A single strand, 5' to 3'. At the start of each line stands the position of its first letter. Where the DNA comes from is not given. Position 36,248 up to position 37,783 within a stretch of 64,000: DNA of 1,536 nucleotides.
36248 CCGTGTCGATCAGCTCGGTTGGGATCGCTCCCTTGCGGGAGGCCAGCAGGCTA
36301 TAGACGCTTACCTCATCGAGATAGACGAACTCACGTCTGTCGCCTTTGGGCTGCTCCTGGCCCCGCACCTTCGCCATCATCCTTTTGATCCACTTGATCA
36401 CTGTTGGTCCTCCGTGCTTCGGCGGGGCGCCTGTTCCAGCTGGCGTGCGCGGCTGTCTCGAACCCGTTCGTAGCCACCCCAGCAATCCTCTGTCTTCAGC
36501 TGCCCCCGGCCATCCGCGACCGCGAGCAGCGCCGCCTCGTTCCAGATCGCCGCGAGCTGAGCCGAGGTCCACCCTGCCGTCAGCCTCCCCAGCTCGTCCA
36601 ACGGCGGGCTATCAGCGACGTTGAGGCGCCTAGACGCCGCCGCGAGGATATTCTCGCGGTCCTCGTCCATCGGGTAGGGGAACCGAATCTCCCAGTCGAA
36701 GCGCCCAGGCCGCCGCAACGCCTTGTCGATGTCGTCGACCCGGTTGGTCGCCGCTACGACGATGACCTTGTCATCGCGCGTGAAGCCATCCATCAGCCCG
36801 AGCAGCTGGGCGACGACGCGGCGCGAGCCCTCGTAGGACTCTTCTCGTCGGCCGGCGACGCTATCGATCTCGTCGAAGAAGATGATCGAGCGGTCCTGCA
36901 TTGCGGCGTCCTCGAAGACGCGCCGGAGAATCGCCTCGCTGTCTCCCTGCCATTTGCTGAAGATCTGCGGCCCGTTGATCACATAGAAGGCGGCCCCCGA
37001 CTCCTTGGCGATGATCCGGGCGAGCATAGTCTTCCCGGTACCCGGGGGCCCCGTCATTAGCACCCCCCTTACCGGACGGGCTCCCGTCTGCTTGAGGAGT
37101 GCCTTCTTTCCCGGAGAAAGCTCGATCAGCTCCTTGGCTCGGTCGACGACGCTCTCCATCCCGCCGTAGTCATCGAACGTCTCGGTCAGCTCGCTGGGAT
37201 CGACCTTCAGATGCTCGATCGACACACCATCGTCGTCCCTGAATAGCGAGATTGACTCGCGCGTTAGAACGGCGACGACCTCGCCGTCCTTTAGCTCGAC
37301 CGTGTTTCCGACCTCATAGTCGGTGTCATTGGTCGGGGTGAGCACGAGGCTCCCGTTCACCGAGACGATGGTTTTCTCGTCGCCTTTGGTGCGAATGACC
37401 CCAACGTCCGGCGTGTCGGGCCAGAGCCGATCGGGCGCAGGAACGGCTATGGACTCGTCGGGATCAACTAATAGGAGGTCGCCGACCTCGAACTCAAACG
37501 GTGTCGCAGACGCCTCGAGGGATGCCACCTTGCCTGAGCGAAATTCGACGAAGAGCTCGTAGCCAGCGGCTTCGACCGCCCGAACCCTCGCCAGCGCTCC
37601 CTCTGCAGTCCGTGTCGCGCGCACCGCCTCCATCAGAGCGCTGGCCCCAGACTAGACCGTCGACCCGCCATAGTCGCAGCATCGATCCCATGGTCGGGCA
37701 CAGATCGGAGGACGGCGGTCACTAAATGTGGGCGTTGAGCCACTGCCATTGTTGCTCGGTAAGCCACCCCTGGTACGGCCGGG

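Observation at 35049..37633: Translationally coupled classical AAA+ ATPase plus 450-aa orphan partner: candidate two-gene immune module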

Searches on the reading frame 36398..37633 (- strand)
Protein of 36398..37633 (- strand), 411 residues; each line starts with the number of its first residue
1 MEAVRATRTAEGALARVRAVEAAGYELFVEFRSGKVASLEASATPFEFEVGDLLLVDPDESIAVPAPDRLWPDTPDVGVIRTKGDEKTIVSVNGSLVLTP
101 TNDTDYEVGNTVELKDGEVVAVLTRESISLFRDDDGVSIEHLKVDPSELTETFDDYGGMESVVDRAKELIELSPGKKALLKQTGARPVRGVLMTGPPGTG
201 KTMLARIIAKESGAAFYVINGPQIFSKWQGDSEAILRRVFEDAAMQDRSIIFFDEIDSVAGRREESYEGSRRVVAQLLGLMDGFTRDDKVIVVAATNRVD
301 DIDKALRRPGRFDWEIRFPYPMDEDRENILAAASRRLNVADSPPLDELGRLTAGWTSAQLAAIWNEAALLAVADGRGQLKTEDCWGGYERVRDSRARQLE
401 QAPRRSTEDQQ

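Call 6: search_protein_families(library=pfam, proteins=[window:36398-37633:-], max_evalue=1)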
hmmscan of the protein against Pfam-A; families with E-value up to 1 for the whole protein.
window:36398-37633:- (411 aa): 37 families (the best 25 are shown)
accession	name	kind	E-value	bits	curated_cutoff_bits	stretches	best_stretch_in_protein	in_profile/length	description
PF00004.35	AAA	-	4.2e-42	144.1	21.2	1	191-320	1-131/131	ATPase family associated with various cellular activities (AAA)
PF05496.18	RuvB_N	-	4.6e-10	39.9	27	1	186-265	31-102/159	Holliday junction DNA helicase RuvB P-loop domain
PF17862.7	AAA_lid_3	-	7.3e-07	29.1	27.2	1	345-383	4-42/45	AAA+ lid domain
PF07728.20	AAA_5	-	1.9e-06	28.4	22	1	190-308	1-137/139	AAA domain (dynein-related subfamily)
PF13191.12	AAA_16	-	2.3e-06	28.6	32.6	1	179-293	15-137/167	AAA ATPase domain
PF06068.19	TIP49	-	7.5e-06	25.8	23.8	1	189-237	51-101/347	TIP49 P-loop domain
PF13671.12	AAA_33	-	0.00016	22.4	27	1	191-298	2-80/143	AAA domain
PF13173.12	AAA_14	-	0.00017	22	27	1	191-260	5-75/129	AAA domain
PF07724.20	AAA_2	-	0.00052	20.5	27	1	187-285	2-103/166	AAA domain (Cdc48 subfamily)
PF13401.12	AAA_22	-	0.0022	18.8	27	1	192-229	9-48/130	AAA domain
PF01078.27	Mg_chelatase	-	0.0022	17.9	20.3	1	190-208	24-42/207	Magnesium chelatase, subunit ChlI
PF20720.3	nSTAND3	-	0.0026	17.9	27.2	1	191-214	20-43/155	Novel STAND NTPase 3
PF13521.12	AAA_28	-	0.0045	17.7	27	1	191-217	2-28/164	AAA domain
PF13238.12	AAA_18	-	0.0066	17.3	29.4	1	191-219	1-26/128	AAA domain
PF01637.24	ATPase_2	-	0.022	15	33.2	0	185-219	17-55/225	ATPase domain predominantly from Archaea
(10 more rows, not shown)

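Call 7: search_protein_families(library=padloc, proteins=[window:36398-37633:-], max_evalue=1)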
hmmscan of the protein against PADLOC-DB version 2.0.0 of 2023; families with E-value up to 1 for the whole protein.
window:36398-37633:- (411 aa): 13 families
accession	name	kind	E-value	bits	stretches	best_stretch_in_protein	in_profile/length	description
PDLC02196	IetA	-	1.6e-33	114.7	1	165-385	100-315/374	-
PDLC04232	IetA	-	2.4e-29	100.8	1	160-340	89-265/330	-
PDLC02195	IetA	-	1.1e-23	82.3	1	176-367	125-312/395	-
PDLC04231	IetA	-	1.3e-18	65.7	1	177-321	106-247/262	-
PDLC00915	TRIP13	-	5.8e-13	46.9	1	187-337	61-227/302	TRIP13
PDLC00914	TRIP13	-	1e-09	36.3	1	243-342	136-239/302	TRIP13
PDLC04140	mad8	-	0.0016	16.1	1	191-211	30-50/314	mads_8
PDLC04790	PDC-S01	-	0.0047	13.7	1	188-241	27-79/422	-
PDLC03920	MkoA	-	0.015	11.5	1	172-206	616-649/1112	-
PDLC03924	MkoC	-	0.024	10.7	1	194-211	272-290/1136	-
PDLC02372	Nhi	-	0.029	11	1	189-256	200-272/470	-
PDLC02350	AbiO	-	0.071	9.9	1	191-212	195-216/468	AbiO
PDLC04787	PDC-S01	-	0.071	9.9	1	193-261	32-106/412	-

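Call 36: find_homologous_proteins(query=window:36398-37633:-)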
Query window:36398-37633:- (411 aa): 6938 proteins with E <= 0.001 among 8000 candidates; the best 120 are listed.
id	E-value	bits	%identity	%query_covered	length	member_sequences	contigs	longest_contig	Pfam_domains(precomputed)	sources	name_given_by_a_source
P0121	7.0e-266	899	100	100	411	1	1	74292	PF06068.20,PF00004.36,PF05496.19,PF17862.8,PF07728.21,PF13191.13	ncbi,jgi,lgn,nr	ncbi:MAG: hypothetical protein QOJ38_830 [Solirubrobacterales bacterium]|jgi:transitional endoplasmi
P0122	1.1e-220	751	82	100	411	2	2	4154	PF00004.36,PF05496.19,PF17862.8,PF07728.21,PF13191.13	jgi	jgi:transitional endoplasmic reticulum ATPase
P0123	1.0e-176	606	71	98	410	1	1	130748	PF06068.20,PF00004.36,PF05496.19,PF17862.8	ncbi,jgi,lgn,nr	ncbi:MAG: hypothetical protein QOD71_1759 [Thermoleophilaceae bacterium]|jgi:transitional endoplasmi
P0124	4.5e-122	426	54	94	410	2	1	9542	PF07724.21,PF00004.36,PF05496.19,PF17862.8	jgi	jgi:transitional endoplasmic reticulum ATPase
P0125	3.0e-121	423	54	95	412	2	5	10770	PF07724.21,PF00004.36,PF13401.13,PF05496.19,PF17862.8,PF07728.21,PF13191.13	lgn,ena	-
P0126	1.2e-120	421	54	95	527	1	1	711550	PF00004.36,PF05496.19,PF17862.8,PF07728.21,PF13191.13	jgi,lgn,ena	-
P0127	4.4e-120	419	54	95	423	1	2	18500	PF07724.21,PF00004.36,PF13401.13,PF05496.19,PF17862.8,PF07728.21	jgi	jgi:transitional endoplasmic reticulum ATPase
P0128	1.3e-119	418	53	95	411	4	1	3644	PF00004.36,PF05496.19,PF07728.21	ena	-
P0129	1.8e-119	417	53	95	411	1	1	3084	PF00004.36,PF05496.19,PF07728.21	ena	-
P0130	3.0e-119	417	53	95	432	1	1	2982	PF00004.36,PF05496.19,PF17862.8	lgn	-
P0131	9.5e-119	415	52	97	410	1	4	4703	PF07724.21,PF00004.36,PF05496.19,PF17862.8,PF13191.13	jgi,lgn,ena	-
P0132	2.4e-118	414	54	95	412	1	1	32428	PF07724.21,PF00004.36,PF05496.19,PF17862.8,PF07728.21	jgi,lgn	jgi:transitional endoplasmic reticulum ATPase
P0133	3.3e-118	413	52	95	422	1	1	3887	PF07724.21,PF00004.36,PF05496.19,PF17862.8,PF07728.21,PF13191.13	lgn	-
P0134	5.3e-118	412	53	93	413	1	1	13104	PF07724.21,PF00004.36,PF05496.19,PF17862.8,PF07728.21,PF13191.13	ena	-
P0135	6.0e-118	412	53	94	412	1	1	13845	PF00004.36,PF05496.19,PF17862.8,PF13191.13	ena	-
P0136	7.6e-118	412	54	96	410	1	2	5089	PF07724.21,PF00004.36,PF13401.13,PF05496.19,PF17862.8,PF13191.13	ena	-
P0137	2.9e-117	410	53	94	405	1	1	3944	PF07724.21,PF06068.20,PF00004.36,PF13401.13,PF05496.19,PF17862.8,PF07728.21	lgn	-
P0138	4.5e-117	409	55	92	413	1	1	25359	PF00004.36,PF05496.19,PF17862.8,PF07728.21,PF13191.13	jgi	jgi:ATP-dependent 26S proteasome regulatory subunit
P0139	7.3e-117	409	53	93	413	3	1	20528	PF00004.36,PF13401.13,PF05496.19,PF17862.8,PF07728.21,PF13191.13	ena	-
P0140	1.6e-116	408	53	94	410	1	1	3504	PF00004.36,PF05496.19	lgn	-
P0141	1.7e-116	407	54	96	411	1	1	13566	PF00004.36,PF05496.19,PF17862.8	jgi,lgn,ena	-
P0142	2.4e-116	407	52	93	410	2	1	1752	PF00004.36,PF05496.19,PF17862.8,PF20720.4,PF13191.13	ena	-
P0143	3.6e-116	406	53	93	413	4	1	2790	PF00004.36,PF05496.19,PF17862.8,PF07728.21,PF13191.13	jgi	jgi:transitional endoplasmic reticulum ATPase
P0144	4.9e-116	406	53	95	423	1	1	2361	PF07724.21,PF00004.36,PF13401.13,PF05496.19,PF17862.8,PF07728.21,PF13191.13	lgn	-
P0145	6.4e-116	406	53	93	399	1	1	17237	PF07724.21,PF00004.36,PF13401.13,PF05496.19,PF17862.8,PF07728.21,PF20720.4,PF13191.13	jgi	jgi:transitional endoplasmic reticulum ATPase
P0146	1.2e-115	405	54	93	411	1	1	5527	PF07724.21,PF00004.36,PF05496.19,PF17862.8,PF07728.21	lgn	-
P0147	1.6e-115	404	52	93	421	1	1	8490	PF07724.21,PF00004.36,PF05496.19,PF17862.8,PF07728.21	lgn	-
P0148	2.1e-115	404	52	95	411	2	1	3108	PF07724.21,PF00004.36,PF05496.19,PF17862.8,PF07728.21,PF13191.13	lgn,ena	-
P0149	3.1e-115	403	52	95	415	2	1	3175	PF00004.36,PF05496.19,PF17862.8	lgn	-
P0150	4.0e-115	403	52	93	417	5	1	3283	PF00004.36,PF05496.19,PF17862.8,PF07728.21,PF13191.13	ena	-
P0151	5.0e-115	403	54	93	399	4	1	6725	PF00004.36,PF05496.19,PF17862.8,PF07728.21,PF13191.13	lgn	-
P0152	5.5e-115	403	53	93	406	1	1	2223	PF00004.36,PF05496.19,PF17862.8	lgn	-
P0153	6.7e-115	402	52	95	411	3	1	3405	PF07724.21,PF00004.36,PF05496.19,PF17862.8,PF07728.21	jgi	-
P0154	7.3e-115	402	51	95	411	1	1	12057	PF00004.36,PF05496.19,PF17862.8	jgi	jgi:transitional endoplasmic reticulum ATPase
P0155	1.0e-114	402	53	93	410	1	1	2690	PF00004.36,PF05496.19,PF17862.8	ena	-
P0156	1.2e-114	401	52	94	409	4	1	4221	PF07724.21,PF00004.36,PF13401.13,PF05496.19,PF17862.8,PF07728.21,PF13191.13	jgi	jgi:transitional endoplasmic reticulum ATPase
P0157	1.3e-114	401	52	94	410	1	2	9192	PF07724.21,PF00004.36,PF05496.19,PF17862.8,PF07728.21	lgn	-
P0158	1.7e-114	401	51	95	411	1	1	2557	PF00004.36,PF05496.19,PF17862.8,PF13191.13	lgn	-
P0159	2.6e-114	400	53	93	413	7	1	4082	PF00004.36,PF05496.19,PF17862.8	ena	-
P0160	2.8e-114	400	53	93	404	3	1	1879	PF00004.36,PF13401.13,PF05496.19,PF17862.8,PF13191.13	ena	-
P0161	3.7e-114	400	52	97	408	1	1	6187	PF00004.36,PF05496.19,PF17862.8,PF13191.13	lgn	-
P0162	6.7e-114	399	52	94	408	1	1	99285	PF00004.36,PF05496.19,PF17862.8,PF07728.21,PF20720.4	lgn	-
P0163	7.3e-114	399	52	91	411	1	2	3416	PF00004.36,PF05496.19,PF17862.8,PF07728.21,PF13191.13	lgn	-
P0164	1.0e-113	398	52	94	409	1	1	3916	PF00004.36,PF05496.19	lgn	-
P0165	1.1e-113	398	52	94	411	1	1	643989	PF07724.21,PF00004.36,PF13401.13,PF05496.19,PF17862.8,PF07728.21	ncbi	ncbi:MAG: AAA family ATPase [Thermodesulfobacteriota bacterium]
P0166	1.2e-113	398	54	92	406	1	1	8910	PF00004.36,PF05496.19,PF17862.8,PF07728.21,PF13191.13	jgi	jgi:transitional endoplasmic reticulum ATPase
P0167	1.3e-113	398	50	95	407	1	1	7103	PF00004.36,PF05496.19,PF17862.8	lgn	-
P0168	1.3e-113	398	52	95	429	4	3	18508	PF07724.21,PF00004.36,PF05496.19,PF17862.8,PF07728.21,PF20720.4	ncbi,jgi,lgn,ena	-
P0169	2.0e-113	397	52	93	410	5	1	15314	PF00004.36,PF05496.19,PF17862.8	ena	-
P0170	3.3e-113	397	52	93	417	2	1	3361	PF00004.36,PF05496.19,PF17862.8,PF07728.21,PF13191.13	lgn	-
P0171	3.8e-113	396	53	93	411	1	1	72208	PF00004.36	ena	-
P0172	4.1e-113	396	53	93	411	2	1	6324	PF00004.36,PF05496.19,PF17862.8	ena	-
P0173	6.8e-113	396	51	97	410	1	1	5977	PF07724.21,PF00004.36,PF05496.19,PF17862.8,PF13191.13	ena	-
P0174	1.3e-112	395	52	95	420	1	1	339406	PF00004.36,PF05496.19,PF17862.8,PF13191.13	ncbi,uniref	ncbi:AAA family ATPase [Lentzea alba]|uniref:ATP-binding protein n=1 Tax=Lentzea alba TaxID=2714351 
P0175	1.4e-112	395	52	93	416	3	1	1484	PF00004.36,PF05496.19,PF17862.8,PF07728.21,PF13191.13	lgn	-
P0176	1.5e-112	394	51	95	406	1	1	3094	PF07724.21,PF06068.20,PF00004.36,PF13401.13,PF05496.19,PF17862.8,PF07728.21,PF13191.13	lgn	-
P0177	2.5e-112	394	51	97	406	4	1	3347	PF00004.36,PF05496.19,PF17862.8,PF13191.13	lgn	-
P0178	2.6e-112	394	51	95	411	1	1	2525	PF00004.36,PF05496.19,PF17862.8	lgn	-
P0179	2.6e-112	394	51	96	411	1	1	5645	PF00004.36,PF05496.19,PF17862.8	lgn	-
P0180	4.4e-112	393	52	96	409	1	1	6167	PF07724.21,PF00004.36,PF05496.19,PF17862.8,PF07728.21,PF13191.13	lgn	-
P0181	4.7e-112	393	51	94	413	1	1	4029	PF07724.21,PF00004.36,PF05496.19,PF17862.8,PF07728.21,PF20720.4,PF13191.13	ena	-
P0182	6.4e-112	392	53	94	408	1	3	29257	PF00004.36,PF05496.19,PF17862.8,PF07728.21,PF13191.13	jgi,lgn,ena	jgi:transitional endoplasmic reticulum ATPase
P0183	7.1e-112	392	52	95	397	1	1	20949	PF07724.21,PF06068.20,PF00004.36,PF13401.13,PF05496.19,PF17862.8,PF07728.21,PF20720.4,PF13191.13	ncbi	ncbi:MAG: AAA family ATPase [Acidimicrobiales bacterium]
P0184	8.3e-112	392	51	96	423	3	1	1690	PF00004.36,PF13401.13,PF05496.19,PF17862.8,PF07728.21,PF13191.13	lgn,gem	-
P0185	1.3e-111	391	50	93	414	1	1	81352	PF07724.21,PF00004.36,PF05496.19,PF17862.8,PF07728.21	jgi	jgi:transitional endoplasmic reticulum ATPase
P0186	1.4e-111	391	53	93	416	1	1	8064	PF06068.20,PF00004.36,PF05496.19,PF17862.8,PF07728.21,PF13191.13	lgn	-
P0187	1.7e-111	391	52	95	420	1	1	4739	PF00004.36,PF05496.19,PF17862.8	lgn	-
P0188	1.8e-111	391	52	94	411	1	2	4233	PF00004.36,PF05496.19,PF17862.8,PF07728.21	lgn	-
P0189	1.9e-111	391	52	94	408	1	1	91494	PF00004.36,PF05496.19,PF17862.8,PF07728.21,PF20720.4,PF13191.13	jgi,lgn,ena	-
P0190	1.9e-111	391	52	93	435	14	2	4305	PF00004.36,PF05496.19,PF17862.8,PF07728.21,PF13191.13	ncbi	-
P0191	2.0e-111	391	53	95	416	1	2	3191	PF07724.21,PF00004.36,PF05496.19,PF17862.8,PF07728.21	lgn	-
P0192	2.0e-111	391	51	95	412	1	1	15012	PF07724.21,PF00004.36,PF05496.19,PF17862.8,PF07728.21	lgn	-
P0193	2.5e-111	390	53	92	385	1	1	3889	PF00004.36,PF13401.13,PF05496.19,PF17862.8,PF07728.21,PF13191.13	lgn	-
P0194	2.9e-111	390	52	94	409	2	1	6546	PF07724.21,PF00004.36,PF05496.19,PF17862.8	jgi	jgi:transitional endoplasmic reticulum ATPase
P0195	3.2e-111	390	50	98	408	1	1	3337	PF00004.36,PF05496.19,PF17862.8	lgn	-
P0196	3.8e-111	390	51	96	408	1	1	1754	PF07724.21,PF00004.36,PF05496.19,PF17862.8,PF07728.21,PF20720.4,PF13191.13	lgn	-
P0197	3.8e-111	390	51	93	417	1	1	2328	PF00004.36,PF05496.19,PF17862.8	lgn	-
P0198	4.3e-111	390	52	93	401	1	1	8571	PF06068.20,PF00004.36,PF05496.19,PF17862.8,PF07728.21,PF13191.13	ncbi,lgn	-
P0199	4.5e-111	390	51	94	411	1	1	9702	PF07724.21,PF00004.36,PF05496.19,PF17862.8,PF07728.21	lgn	-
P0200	4.5e-111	390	52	95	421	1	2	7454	PF00004.36,PF05496.19,PF17862.8,PF07728.21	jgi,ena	jgi:transitional endoplasmic reticulum ATPase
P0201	6.8e-111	389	50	96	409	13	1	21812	PF00004.36,PF13401.13,PF05496.19,PF17862.8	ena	-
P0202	8.6e-111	389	50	95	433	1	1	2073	PF00004.36,PF05496.19,PF17862.8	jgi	jgi:transitional endoplasmic reticulum ATPase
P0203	9.4e-111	389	51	96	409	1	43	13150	PF00004.36,PF05496.19,PF17862.8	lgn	-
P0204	9.4e-111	389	53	94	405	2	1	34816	PF00004.36,PF05496.19,PF17862.8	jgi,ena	-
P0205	1.2e-110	388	51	54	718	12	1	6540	PF13173.13,PF06745.20,PF02359.25,PF13671.13,PF00004.36,PF13401.13,PF13238.13,PF07728.21,PF13191.13,PF07724.21,PF24883.3,PF13521.13,PF13481.13,PF09336.17,PF01057.24,PF06068.20,PF05496.19,PF17862.8,PF01637.25,PF01695.24,PF13479.13,PF00158.33,PF02933.24,PF23902.1,PF00005.34,PF02367.24,PF13207.13,PF0091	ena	-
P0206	1.5e-110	388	49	96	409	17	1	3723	PF00004.36,PF05496.19,PF17862.8,PF07728.21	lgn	-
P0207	1.5e-110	388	51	93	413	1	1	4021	PF00004.36,PF05496.19,PF17862.8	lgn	-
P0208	1.5e-110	388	53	94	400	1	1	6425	PF00004.36,PF05496.19,PF17862.8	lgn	-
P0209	1.6e-110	388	51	93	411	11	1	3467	PF00004.36,PF05496.19,PF07728.21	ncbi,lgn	-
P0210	2.0e-110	388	50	93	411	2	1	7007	PF07724.21,PF00004.36,PF13401.13,PF05496.19,PF17862.8,PF07728.21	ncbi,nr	ncbi:MAG: AAA family ATPase [Acidobacteriota bacterium]|nr:AAA family ATPase [Acidobacteriota bacter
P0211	2.4e-110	387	49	96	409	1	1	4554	PF00004.36,PF05496.19,PF17862.8,PF07728.21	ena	-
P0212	4.4e-110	386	54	93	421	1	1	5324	PF07724.21,PF00004.36,PF13401.13,PF05496.19,PF17862.8,PF07728.21,PF13191.13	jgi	jgi:transitional endoplasmic reticulum ATPase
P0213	4.6e-110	386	52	93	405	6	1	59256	PF00004.36,PF05496.19,PF17862.8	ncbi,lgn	-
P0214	5.0e-110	386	51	90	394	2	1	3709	PF07724.21,PF00004.36,PF13401.13,PF05496.19,PF17862.8,PF07728.21,PF13191.13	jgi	-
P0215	5.0e-110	386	50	97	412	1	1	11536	PF07724.21,PF00004.36,PF13401.13,PF05496.19,PF17862.8,PF07728.21,PF13191.13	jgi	jgi:transitional endoplasmic reticulum ATPase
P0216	5.5e-110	386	50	97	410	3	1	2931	PF00004.36,PF05496.19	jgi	jgi:transitional endoplasmic reticulum ATPase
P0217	5.7e-110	386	51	93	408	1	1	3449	PF00004.36,PF05496.19,PF17862.8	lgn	-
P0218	6.0e-110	386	49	96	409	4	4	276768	PF00004.36,PF05496.19,PF17862.8,PF07728.21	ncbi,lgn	ncbi:MAG: ATP-binding protein [Chloroflexota bacterium]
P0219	6.6e-110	386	52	95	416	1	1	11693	PF00004.36,PF05496.19,PF17862.8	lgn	-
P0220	9.5e-110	385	51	94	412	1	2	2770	PF00004.36,PF05496.19,PF17862.8,PF13191.13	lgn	-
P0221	1.0e-109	385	51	95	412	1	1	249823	PF00004.36,PF05496.19,PF17862.8,PF07728.21,PF13191.13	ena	-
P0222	1.0e-109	385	52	94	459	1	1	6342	PF00004.36,PF05496.19,PF17862.8,PF07728.21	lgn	-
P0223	1.1e-109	385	51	54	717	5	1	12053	PF13173.13,PF02359.25,PF13671.13,PF00004.36,PF13401.13,PF13238.13,PF05673.20,PF07728.21,PF00931.29,PF13191.13,PF07724.21,PF24883.3,PF05729.19,PF13521.13,PF25199.2,PF09336.17,PF06068.20,PF05496.19,PF17862.8,PF01637.25,PF01695.24,PF00158.33,PF02933.24,PF23902.1,PF00005.34,PF12775.14,PF02367.24,PF13207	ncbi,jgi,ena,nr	ncbi:MAG: AAA family ATPase [Thermoprotei archaeon]|nr:MAG: AAA family ATPase [Thermoprotei archaeon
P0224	1.1e-109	385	52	93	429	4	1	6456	PF07724.21,PF00004.36,PF05496.19,PF17862.8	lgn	-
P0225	1.3e-109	385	50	96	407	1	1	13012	PF00004.36,PF05496.19,PF17862.8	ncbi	ncbi:MAG: ATP-binding protein [Acidimicrobiales bacterium]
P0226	1.3e-109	385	51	94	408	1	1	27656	PF07724.21,PF00004.36,PF05496.19,PF17862.8,PF07728.21,PF20720.4,PF13191.13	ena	-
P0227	1.3e-109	385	51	96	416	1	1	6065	PF00004.36,PF05496.19,PF17862.8,PF07728.21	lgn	-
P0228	1.4e-109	385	50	94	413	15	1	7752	PF06068.20,PF00004.36,PF05496.19,PF17862.8,PF07728.21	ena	-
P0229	1.4e-109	385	50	95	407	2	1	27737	PF00004.36,PF05496.19,PF17862.8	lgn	-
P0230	1.6e-109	385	51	94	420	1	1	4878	PF07724.21,PF00004.36,PF05496.19,PF17862.8,PF07728.21,PF13191.13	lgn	-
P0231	1.8e-109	384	49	95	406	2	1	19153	PF07724.21,PF00004.36,PF05496.19,PF17862.8,PF07728.21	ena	-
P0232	2.4e-109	384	49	96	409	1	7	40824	PF00004.36,PF05496.19,PF17862.8,PF07728.21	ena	-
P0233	2.5e-109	384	49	97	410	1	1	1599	PF07724.21,PF00004.36,PF05496.19,PF07728.21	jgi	jgi:transitional endoplasmic reticulum ATPase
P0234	3.5e-109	383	48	94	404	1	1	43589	PF06068.20,PF00004.36,PF05496.19,PF17862.8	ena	-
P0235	3.6e-109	383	49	97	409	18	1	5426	PF00004.36,PF05496.19,PF17862.8,PF07728.21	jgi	jgi:transitional endoplasmic reticulum ATPase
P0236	3.7e-109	383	52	93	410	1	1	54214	PF07724.21,PF06068.20,PF00004.36,PF13401.13,PF05496.19,PF17862.8,PF07728.21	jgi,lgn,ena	-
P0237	3.7e-109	383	49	54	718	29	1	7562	PF13173.13,PF06745.20,PF02359.25,PF13671.13,PF00004.36,PF13401.13,PF13238.13,PF05673.20,PF07728.21,PF00931.29,PF13191.13,PF07724.21,PF24883.3,PF13521.13,PF25199.2,PF13481.13,PF09336.17,PF01057.24,PF06068.20,PF05496.19,PF17862.8,PF01637.25,PF01695.24,PF13479.13,PF00158.33,PF02933.24,PF23902.1,PF00005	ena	-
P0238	3.8e-109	383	50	93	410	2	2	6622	PF00004.36,PF05496.19,PF17862.8,PF07728.21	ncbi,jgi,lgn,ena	-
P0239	4.0e-109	383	50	94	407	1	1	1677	PF07724.21,PF13671.13,PF00004.36,PF05496.19,PF17862.8,PF13191.13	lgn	-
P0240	4.6e-109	383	51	95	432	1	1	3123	PF07724.21,PF00004.36,PF05496.19,PF17862.8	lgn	-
